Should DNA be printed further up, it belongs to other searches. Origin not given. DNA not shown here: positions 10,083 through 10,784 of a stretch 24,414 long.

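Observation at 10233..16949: B12-dependent acyl-CoA mutase operon led by a Kal-like aminoacyl-CoA ammonia-lyase: candidate 2-aminoisobutyrate (alpha,alpha-dialkyl amino acid) catabolic route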

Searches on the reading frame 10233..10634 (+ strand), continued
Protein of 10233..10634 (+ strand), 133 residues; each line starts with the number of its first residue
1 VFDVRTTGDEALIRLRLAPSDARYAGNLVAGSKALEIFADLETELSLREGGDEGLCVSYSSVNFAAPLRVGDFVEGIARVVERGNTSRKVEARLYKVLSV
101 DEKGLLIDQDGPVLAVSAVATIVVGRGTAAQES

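Call 39: search_protein_families(library=ncbifam, proteins=[L007:6525-7835:+, L008:14923-16038:+, L008:16433-17386:-, L008:17603-19258:+, L003:1834-2994:+], max_evalue=0.00001)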
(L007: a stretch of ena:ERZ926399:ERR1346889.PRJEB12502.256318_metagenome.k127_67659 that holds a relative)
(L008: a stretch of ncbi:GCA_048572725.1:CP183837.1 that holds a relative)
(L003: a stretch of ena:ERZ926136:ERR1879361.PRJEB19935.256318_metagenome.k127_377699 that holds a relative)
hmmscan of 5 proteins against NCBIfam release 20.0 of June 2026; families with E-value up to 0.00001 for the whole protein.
L007:6525-7835:+ (436 aa): 69 families (the best 25 are shown)
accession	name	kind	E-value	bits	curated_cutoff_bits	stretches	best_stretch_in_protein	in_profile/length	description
NF004426.0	PRK05769.1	equivalog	2.5e-91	306.7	552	1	21-429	35-439/441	acetyl ornithine aminotransferase family protein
NF005993.0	PRK08117.1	subfamily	3.4e-88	296.1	574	1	24-430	27-430/433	aspartate aminotransferase family protein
NF049939.1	HyAminethphonNHLyPbfA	equivalog_domain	1.8e-86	290.3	525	1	25-429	46-441/442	(R)-1-hydroxy-2-aminoethylphosphonate ammonia-lyase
NF006228.0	PRK08360.1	equivalog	2e-84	283.8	608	1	20-430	21-427/443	aspartate aminotransferase family protein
NF004718.0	PRK06062.1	subfamily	2.6e-83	280.1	472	1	20-430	36-449/454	hypothetical protein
NF004755.0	PRK06082.1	equivalog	2.7e-79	266.7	467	1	25-431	57-453/459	aspartate aminotransferase family protein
NF002874.0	PRK03244.1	equivalog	7.3e-78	262.1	457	1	23-429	26-394/399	acetylornithine transaminase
NF004714.0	PRK06058.1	subfamily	2.4e-77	260.5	639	1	20-428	40-445/447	4-aminobutyrate--2-oxoglutarate transaminase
NF005683.0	PRK07481.1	subfamily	4.2e-76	256.7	575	1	4-430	12-450/453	hypothetical protein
TIGR00700.1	GABAtrnsam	equivalog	4.5e-76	256.1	506.65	1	22-428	15-419/420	4-aminobutyrate--2-oxoglutarate transaminase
NF004799.0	PRK06148.1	subfamily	5.6e-75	253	1128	1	23-431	607-1012/1015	hypothetical protein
NF005376.0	PRK06918.1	equivalog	4.3e-74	249.5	676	1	16-431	29-445/451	4-aminobutyrate--2-oxoglutarate transaminase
TIGR00707.1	argD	subfamily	4.6e-74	249.5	410.05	1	23-426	10-379/381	acetylornithine/succinylornithine family transaminase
NF005375.0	PRK06917.1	equivalog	1.3e-73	248.3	535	1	25-432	17-441/448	aspartate aminotransferase family protein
NF006368.0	PRK08593.1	equivalog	1.2e-72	244.9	570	1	21-430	25-432/448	aspartate aminotransferase family protein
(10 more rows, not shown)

L008:14923-16038:+ (371 aa): 0 families

L008:16433-17386:- (317 aa): 14 families
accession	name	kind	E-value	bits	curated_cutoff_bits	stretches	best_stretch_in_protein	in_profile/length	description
NF053730.1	TransRegRv1152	equivalog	2.3e-17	63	170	1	3-101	5-101/120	Rv1152 family transcriptional regulator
NF052281.1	rhizopine_MocR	equivalog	3.8e-17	62.1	650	1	2-90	6-94/479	rhizopine catabolism transcriptional regulator MocR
NF052282.1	PLP_TF_PdxR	equivalog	6.8e-17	61.6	320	1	14-90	1-77/448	MocR-like pyridoxine biosynthesis transcription factor PdxR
NF052290.2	MocR_like_YczR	exception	1.9e-15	56.6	487.4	1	5-130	10-129/458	MocR-like transcription factor YczR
NF012025.0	PRK15481.1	equivalog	1.3e-14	53.7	573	1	18-82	10-74/432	MocR-like B6 salvage transcription factor PtsJ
NF052286.1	ecto_TF_EhuR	exception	3.5e-13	48.9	480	1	11-111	8-101/458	MocR-like ectoine utilization transcription factor EhuR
NF047563.1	modulin_PmtR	equivalog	9.1e-12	45.1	200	1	8-117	6-115/125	PSM export ABC transporter transcriptional regulator PmtR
TIGR02018.2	his_ut_repres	equivalog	4.2e-11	42.7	220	1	17-142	2-129/226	histidine utilization transcriptional repressor HutC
TIGR02325.1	C_P_lyase_phnF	equivalog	4.3e-11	42.8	156.8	1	8-79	2-73/238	phosphonate metabolism transcriptional regulator PhnF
NF003011.0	PRK03837.1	subfamily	5.5e-07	29.4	260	1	18-102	17-101/241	transcriptional regulator NanR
NF007292.0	PRK09764.1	equivalog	1.2e-06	27.9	281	1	12-78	3-69/240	GntR family transcriptional regulator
NF007741.0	PRK10421.1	equivalog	2e-06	27.4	311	1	17-77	10-70/262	transcriptional regulator LldR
TIGR02404.1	trehalos_R_Bsub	equivalog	2.6e-06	27.3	211.95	1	16-79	2-65/233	trehalose operon repressor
TIGR03337.1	phnR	equivalog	8.4e-06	25.6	296.75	0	16-102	3-89/231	phosphonate utilization transcriptional regulator PhnR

L008:17603-19258:+ (551 aa): 11 families
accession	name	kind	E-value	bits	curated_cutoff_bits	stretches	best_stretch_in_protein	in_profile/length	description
TIGR02294.1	nickel_nikA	equivalog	7.2e-42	143.5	393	1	75-518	16-470/501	nickel ABC transporter substrate-binding protein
NF011942.0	PRK15413.1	equivalog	6e-37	127.5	594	1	104-529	68-491/512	glutathione ABC transporter substrate-binding protein GsiB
NF045468.1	Opp5A_nikA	equivalog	8.7e-35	120.1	600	1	95-514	45-452/488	nickel ABC transporter substrate-binding protein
NF045467.1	Opp4A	equivalog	2.2e-28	98.8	650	2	168-353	156-353/556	oligopeptide ABC transporter substrate-binding protein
NF011689.0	PRK15109.1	equivalog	9.2e-27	93.9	560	1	71-534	40-522/547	ABC transporter substrate-binding protein SapA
TIGR04028.1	SBP_KPN_01854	hypoth_equivalog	9.1e-25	87.2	468.5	1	106-334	43-287/509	TIGR04028 family ABC transporter substrate-binding protein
NF011684.0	PRK15104.1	equivalog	7.7e-23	81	947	1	95-339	70-335/543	oligopeptide ABC transporter substrate-binding protein OppA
NF047575.1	opine_bind_CntA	exception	1.3e-22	80.1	800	1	79-518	51-502/535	staphylopine-dependent metal ABC transporter substrate-binding lipoprotein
NF043070.1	DppA_dipep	equivalog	4.2e-21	75.1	1005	1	106-505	73-490/535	dipeptide ABC transporter periplasmic-binding protein DppA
NF007287.0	PRK09755.1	equivalog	1.6e-13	50.3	1098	1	168-353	157-341/535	ABC transporter substrate-binding protein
NF010149.0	PRK13626.1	equivalog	3.7e-10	39.1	476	1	98-256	154-302/552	HTH-type transcriptional regulator SgrR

L003:1834-2994:+ (386 aa): 9 families
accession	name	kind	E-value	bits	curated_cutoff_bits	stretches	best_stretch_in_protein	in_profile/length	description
NF041802.1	P450_SolI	exception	2.7e-48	164.5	850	1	80-367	110-402/424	solanimycin biosynthesis cytochrome P450 SolI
NF041177.1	Cyp119_Thmprot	equivalog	1e-43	149.6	680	1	81-362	70-342/368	cytochrome P450 Cyp119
NF045816.1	PentlenlactSyn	equivalog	6e-42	143.7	700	1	82-370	86-376/396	pentalenolactone synthase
TIGR04538.1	P450_cycloAA_1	subfamily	5.3e-35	121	500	1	17-358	9-364/395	cytochrome P450, cyclodipeptide synthase-associated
TIGR04515.1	P450_rel_GT_act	subfamily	4.6e-28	98.7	343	1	82-368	95-367/386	P450-derived glycosyltransferase activator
TIGR04458.1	CYP450_TxtE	equivalog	9.8e-26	90.3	500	1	82-363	87-378/403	4-nitrotryptophan synthase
NF050147.1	aminopyruv_ApyO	equivalog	1.4e-11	43.7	525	1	85-359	86-392/444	RiPP biosynthesis cytochrome P450 ApyO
NF051859.1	AlbFlvMonOxTrpSyn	equivalog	4.3e-08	32.2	700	0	175-259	214-300/457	bifunctional albaflavenone monooxygenase/terpene synthase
NF045812.1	PentlenOxigase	equivalog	2.4e-07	30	800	0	264-360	304-409/444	pentalenene oxygenase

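Call 46: get_annotated_region(hit=H5, flank=7000)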
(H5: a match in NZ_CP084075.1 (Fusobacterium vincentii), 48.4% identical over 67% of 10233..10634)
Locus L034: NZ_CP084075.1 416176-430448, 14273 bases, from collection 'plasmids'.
description: Fusobacterium vincentii strain SB055 plasmid pSB055A, complete sequence
organism: Fusobacterium vincentii (NCBI taxid 155615)
taxonomy: Bacteria; Fusobacteriota; Fusobacteriia; Fusobacteriales; Fusobacteriaceae; Fusobacterium; Fusobacterium vincentii
host: -; source: -; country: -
typing (MOB-suite, as given by PLSDB): non-mobilizable
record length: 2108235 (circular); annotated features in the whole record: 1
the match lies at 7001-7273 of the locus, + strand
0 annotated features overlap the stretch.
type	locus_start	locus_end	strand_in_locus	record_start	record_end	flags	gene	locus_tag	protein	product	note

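Call 61: search_protein_families(library=ncbifam, proteins=[L034:7013-7399:+, L034:7422-8237:+, L034:8247-9293:+, L034:9604-10881:+, L001:9001-9345:+, L002:8950-9330:+], max_evalue=0.00001)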
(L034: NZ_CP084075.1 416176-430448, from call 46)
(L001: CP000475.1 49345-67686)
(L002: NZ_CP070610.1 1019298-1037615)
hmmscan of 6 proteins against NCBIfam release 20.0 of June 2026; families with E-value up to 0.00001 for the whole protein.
L034:7013-7399:+ (128 aa): 2 families
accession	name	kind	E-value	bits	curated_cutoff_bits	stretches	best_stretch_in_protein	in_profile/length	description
NF052389.1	Lys_KAL_CLE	exception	3.4e-62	210.6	725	1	4-125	6-129/440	bifunctional 3-aminobutyryl-CoA ammonia lyase/3-keto-5-aminohexanoate cleavage enzyme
NF052388.1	Lys_ferment_KAL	equivalog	1.3e-58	196.6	160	1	2-120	2-120/120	3-aminobutyryl-CoA ammonia lyase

L034:7422-8237:+ (271 aa): 4 families
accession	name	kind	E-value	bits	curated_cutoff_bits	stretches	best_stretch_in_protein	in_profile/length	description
NF052387.1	Lys_ferment_KCE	equivalog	5.2e-140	465.4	382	1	3-269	1-267/267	3-keto-5-aminohexanoate cleavage enzyme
NF052389.1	Lys_KAL_CLE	exception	1.4e-91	307.5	725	1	3-270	170-437/440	bifunctional 3-aminobutyryl-CoA ammonia lyase/3-keto-5-aminohexanoate cleavage enzyme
NF053568.1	3OXCoAcCUPNH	equivalog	1.9e-78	263.5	350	1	3-270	3-273/274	3-oxoadipate:acetyl-CoA acetyltransferase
NF053538.1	DixhxACActTsKce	equivalog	3.4e-65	220.1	430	2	117-270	144-303/310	3,5-dioxohexanoate:acetyl-CoA acetone transferase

L034:8247-9293:+ (348 aa): 1 family
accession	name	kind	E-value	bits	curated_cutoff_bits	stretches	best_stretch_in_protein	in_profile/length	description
NF052381.1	Lys_ferment_KDD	equivalog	3.2e-83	278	200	1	11-186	1-178/178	L-erythro-3,5-diaminohexanoate dehydrogenase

L034:9604-10881:+ (425 aa): 6 families
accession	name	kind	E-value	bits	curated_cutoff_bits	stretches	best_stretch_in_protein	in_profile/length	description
TIGR03820.1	lys_2_3_AblA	equivalog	2.6e-184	612.8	525.4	1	14-381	2-372/417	lysine 2,3-aminomutase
TIGR04368.1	Glu_2_3_NH3_mut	equivalog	8.9e-148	492.1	650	1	13-368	49-403/404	glutamate 2,3-aminomutase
TIGR04468.1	arg_2_3_am_muta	equivalog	1.1e-126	422.5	600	1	18-362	1-346/351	arginine 2,3-aminomutase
TIGR00238.1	TIGR00238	subfamily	1.4e-119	399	199.2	1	11-335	6-331/331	KamA family radical SAM protein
TIGR03822.1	AblA_like_2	hypoth_equivalog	5.6e-94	314.8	396.25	1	33-347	4-320/321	lysine-2,3-aminomutase-like protein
TIGR03821.1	EFP_modif_epmB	equivalog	8.7e-72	241.8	369.3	1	22-342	1-321/321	EF-P beta-lysylation protein EpmB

L001:9001-9345:+ (114 aa): 2 families
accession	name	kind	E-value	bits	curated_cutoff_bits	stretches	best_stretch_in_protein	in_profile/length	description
NF052388.1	Lys_ferment_KAL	equivalog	2.5e-37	127.9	160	1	1-106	15-120/120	3-aminobutyryl-CoA ammonia lyase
NF052389.1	Lys_KAL_CLE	exception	7.1e-25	87.6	725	1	1-109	17-127/440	bifunctional 3-aminobutyryl-CoA ammonia lyase/3-keto-5-aminohexanoate cleavage enzyme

L002:8950-9330:+ (127 aa): 2 families
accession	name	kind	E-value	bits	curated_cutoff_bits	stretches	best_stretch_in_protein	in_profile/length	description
NF052388.1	Lys_ferment_KAL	equivalog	9.8e-46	155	160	1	9-124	3-120/120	3-aminobutyryl-CoA ammonia lyase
NF052389.1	Lys_KAL_CLE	exception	3.3e-32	111.8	725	1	12-126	8-126/440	bifunctional 3-aminobutyryl-CoA ammonia lyase/3-keto-5-aminohexanoate cleavage enzyme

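Call 66: search_solved_structures(query=L007:6525-7835:+, max_evalue=1e-40)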
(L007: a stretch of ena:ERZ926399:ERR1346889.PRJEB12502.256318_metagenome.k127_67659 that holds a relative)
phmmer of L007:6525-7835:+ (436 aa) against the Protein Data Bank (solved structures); distinct sequences matched with E-value up to 1e-40: 97 (the best 60 are shown).
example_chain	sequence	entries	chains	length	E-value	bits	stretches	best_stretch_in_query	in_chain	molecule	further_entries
1dgd_A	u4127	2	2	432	2.7e-172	576.8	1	3-428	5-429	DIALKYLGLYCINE DECARBOXYLASE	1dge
1dka_A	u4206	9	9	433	3.2e-171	573.2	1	3-428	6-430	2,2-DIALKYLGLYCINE DECARBOXYLASE (PYRUVATE) | 2,2-Dialkylglycine decarboxylase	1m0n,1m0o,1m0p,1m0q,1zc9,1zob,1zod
1d7r_A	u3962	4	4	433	3.3e-171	573.2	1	3-428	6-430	PROTEIN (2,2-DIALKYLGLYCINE DECARBOXYLASE (PYRUVATE))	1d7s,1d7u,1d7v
1z3z_A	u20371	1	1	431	2.4e-170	570.4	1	3-428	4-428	dialkylglycine decarboxylase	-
2zuk_A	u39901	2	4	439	3.9e-67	230.4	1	21-428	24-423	Alpha-amino-epsilon-caprolactam racemase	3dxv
3dxw_A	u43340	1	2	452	4.3e-67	230.2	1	21-428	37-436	Alpha-amino-epsilon-caprolactam racemase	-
9wrf_A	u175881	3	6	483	1.9e-66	228.1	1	18-431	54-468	Broad substrate specificity amino-acid racemase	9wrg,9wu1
7vno_A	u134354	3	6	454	7.5e-66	226.1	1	24-431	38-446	454aa long hypothetical 4-aminobutyrate aminotransferase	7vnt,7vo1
5m4b_A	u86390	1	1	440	4.8e-63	216.9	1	21-427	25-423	Aminotransferase class-III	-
5m49_A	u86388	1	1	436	5.8e-63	216.6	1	21-427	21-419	Aminotransferase class-III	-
5m46_A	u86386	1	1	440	6e-63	216.6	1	21-427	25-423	Aminotransferase class-III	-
5m4d_A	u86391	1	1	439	1.3e-62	215.5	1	21-427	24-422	Aminotransferase class-III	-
3r4t_A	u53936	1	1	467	3.2e-62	214.2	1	20-423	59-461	4-aminobutyrate aminotransferase GabT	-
6gio_D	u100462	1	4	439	2.5e-61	211.2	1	20-432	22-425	Amino acid amide racemase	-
9wqz_A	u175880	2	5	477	4.4e-60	207.1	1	18-432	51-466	Alanine/serine racemase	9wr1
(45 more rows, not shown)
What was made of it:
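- Tried and rejected: The PDB search revealed the DGD relationship (call 66).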

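Call 67: search_solved_structures(query=L008:14923-16038:+, max_evalue=0.00001)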
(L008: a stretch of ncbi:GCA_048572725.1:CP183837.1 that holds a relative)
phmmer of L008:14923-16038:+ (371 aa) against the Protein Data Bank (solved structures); distinct sequences matched with E-value up to 0.00001: 5.
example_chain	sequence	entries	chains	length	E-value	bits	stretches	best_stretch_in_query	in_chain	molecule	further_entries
5tzb_A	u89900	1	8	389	1.3e-106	360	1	1-349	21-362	D-aminopeptidase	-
1b65_A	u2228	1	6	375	1.1e-83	284.5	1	2-366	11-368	PROTEIN (AMINOPEPTIDASE)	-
3n2w_A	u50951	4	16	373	4.6e-79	269.3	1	2-366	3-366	Beta-peptidyl aminopeptidase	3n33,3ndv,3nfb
3n5i_A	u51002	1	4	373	1.1e-78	268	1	2-366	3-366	Beta-peptidyl aminopeptidase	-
2drh_A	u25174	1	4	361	9.2e-72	245.3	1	1-365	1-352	361aa long hypothetical D-aminopeptidase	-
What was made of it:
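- The S58 neighbour is closest to a D-aminopeptidase and to DmpA (call 67).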

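Call 68: search_solved_structures(query=L007:6525-7835:+, max_evalue=1e-150, show_alignments=1)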
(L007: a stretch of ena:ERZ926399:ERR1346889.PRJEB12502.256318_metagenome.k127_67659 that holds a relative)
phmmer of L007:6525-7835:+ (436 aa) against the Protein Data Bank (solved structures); distinct sequences matched with E-value up to 1e-150: 4.
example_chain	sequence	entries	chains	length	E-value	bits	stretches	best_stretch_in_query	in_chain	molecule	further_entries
1dgd_A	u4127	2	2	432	2.7e-172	576.8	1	3-428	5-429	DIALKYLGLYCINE DECARBOXYLASE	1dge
1dka_A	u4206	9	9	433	3.2e-171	573.2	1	3-428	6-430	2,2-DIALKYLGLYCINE DECARBOXYLASE (PYRUVATE) | 2,2-Dialkylglycine decarboxylase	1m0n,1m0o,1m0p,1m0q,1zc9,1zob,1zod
1d7r_A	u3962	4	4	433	3.3e-171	573.2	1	3-428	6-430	PROTEIN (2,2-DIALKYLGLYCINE DECARBOXYLASE (PYRUVATE))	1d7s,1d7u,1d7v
1z3z_A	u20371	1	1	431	2.4e-170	570.4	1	3-428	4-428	dialkylglycine decarboxylase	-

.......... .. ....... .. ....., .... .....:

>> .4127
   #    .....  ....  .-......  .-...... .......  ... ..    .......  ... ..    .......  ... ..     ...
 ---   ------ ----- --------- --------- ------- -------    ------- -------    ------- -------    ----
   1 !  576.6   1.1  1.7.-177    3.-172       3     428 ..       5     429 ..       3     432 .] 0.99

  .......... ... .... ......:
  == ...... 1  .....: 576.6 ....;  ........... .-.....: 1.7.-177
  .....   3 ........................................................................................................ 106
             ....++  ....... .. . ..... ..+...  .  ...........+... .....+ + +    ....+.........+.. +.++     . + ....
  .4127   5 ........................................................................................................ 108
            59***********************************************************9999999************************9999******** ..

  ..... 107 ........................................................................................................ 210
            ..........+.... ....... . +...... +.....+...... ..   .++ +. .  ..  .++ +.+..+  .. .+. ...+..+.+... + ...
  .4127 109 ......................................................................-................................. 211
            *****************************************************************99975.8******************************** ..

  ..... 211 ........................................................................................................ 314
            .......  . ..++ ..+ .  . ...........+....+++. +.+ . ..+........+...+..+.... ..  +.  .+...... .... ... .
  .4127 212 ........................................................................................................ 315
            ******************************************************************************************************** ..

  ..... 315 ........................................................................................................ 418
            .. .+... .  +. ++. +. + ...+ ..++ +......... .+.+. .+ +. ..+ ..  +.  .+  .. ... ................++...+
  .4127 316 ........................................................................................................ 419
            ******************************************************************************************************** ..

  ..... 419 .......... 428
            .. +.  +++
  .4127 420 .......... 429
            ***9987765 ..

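Call 69: find_encoding_contigs(protein=P0078, flank=10000, max_places=2)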
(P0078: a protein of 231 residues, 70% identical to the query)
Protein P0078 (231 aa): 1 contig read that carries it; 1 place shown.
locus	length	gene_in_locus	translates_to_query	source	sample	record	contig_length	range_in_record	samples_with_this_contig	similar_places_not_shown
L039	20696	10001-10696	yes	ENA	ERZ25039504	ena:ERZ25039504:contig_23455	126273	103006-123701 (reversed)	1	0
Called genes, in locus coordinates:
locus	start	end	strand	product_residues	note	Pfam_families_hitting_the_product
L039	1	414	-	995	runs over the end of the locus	?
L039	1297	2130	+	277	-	PF00089:Trypsin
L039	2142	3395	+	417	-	PF22778:VCPO_2nd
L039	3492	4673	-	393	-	PF00246:Peptidase_M14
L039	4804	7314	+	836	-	PF17851:GH43_C2 (faint), PF07081:DUF1349 (weak), PF16655:PhoD_N (faint), PF16656:Pur_ac_phosph_N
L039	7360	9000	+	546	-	PF00246:Peptidase_M14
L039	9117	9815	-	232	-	PF06496:DUF1097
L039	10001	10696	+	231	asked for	PF03061:4HBT (weak)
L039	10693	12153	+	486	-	PF00501:AMP-binding, PF13193:AMP-binding_C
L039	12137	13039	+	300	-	PF03308:MeaB, PF02492:cobW (weak)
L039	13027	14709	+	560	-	PF01642:MM_CoA_mutase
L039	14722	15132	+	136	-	PF02310:B12-binding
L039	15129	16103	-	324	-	PF00392:GntR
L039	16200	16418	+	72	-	PF20068:Amphi-Trp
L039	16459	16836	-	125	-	-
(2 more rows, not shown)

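Call 70: find_encoding_contigs(protein=P0099, flank=10000, max_places=1)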
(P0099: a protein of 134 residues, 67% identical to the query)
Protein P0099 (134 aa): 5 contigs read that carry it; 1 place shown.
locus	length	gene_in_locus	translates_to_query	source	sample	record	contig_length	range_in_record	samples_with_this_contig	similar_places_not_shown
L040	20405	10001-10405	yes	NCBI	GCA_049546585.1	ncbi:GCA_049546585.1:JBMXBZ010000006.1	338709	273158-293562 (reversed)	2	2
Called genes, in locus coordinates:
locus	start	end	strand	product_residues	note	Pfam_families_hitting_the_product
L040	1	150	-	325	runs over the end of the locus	PF00528:BPD_transp_1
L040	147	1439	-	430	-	PF01547:SBP_bac_1, PF13416:SBP_bac_8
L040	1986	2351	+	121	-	PF10823:DUF2568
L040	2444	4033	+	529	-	PF00501:AMP-binding, PF13193:AMP-binding_C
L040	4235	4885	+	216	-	-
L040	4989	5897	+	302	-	PF00005:ABC_tran, PF13304:AAA_21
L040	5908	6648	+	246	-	PF01061:ABC2_membrane, PF12698:ABC2_membrane_3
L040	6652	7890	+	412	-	PF07730:HisKA_3, PF13581:HATPase_c_2 (weak), PF02518:HATPase_c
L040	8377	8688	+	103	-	PF03466:LysR_substrate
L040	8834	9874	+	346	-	PF01244:Peptidase_M19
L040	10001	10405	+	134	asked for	PF03061:4HBT (weak)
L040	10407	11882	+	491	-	PF00501:AMP-binding, PF13193:AMP-binding_C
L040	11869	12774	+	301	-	PF03308:MeaB, PF02492:cobW (faint)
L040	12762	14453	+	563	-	PF01642:MM_CoA_mutase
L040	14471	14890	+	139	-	PF02310:B12-binding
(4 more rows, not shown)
